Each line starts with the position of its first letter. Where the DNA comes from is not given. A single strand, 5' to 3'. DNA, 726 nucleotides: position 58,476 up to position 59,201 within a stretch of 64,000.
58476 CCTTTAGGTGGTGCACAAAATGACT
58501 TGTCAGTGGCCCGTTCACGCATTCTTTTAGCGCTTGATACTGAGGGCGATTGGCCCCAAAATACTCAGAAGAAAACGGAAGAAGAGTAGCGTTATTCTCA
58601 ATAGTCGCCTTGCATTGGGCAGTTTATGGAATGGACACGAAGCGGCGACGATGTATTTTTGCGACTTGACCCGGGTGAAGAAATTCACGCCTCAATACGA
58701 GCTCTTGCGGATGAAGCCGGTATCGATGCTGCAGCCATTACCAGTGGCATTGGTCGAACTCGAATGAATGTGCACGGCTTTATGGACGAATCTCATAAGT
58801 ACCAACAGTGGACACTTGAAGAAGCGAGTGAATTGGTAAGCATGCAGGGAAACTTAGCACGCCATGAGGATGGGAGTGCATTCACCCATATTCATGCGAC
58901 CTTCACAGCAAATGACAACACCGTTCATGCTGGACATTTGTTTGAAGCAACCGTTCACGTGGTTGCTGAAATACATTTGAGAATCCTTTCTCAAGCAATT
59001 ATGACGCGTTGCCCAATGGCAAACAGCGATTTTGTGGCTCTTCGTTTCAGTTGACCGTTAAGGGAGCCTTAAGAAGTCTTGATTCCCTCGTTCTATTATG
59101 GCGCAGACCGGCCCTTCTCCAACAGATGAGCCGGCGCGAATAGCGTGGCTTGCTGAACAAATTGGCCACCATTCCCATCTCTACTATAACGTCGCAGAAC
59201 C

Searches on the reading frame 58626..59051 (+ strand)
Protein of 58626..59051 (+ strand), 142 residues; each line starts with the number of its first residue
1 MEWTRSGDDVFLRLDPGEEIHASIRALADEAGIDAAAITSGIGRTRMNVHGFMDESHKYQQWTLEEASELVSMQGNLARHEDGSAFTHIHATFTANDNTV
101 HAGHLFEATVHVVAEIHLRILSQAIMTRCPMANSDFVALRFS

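Call 46: search_protein_families(library=pfam, proteins=[window:58626-59051:+], max_evalue=0.0001)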
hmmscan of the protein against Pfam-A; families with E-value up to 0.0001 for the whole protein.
window:58626-59051:+ (142 aa): 1 family
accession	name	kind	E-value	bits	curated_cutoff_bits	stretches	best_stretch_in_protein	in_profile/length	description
PF03479.20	PCC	-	4.8e-21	75.7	25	1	10-121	3-115/117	Plants and Prokaryotes Conserved (PCC) domain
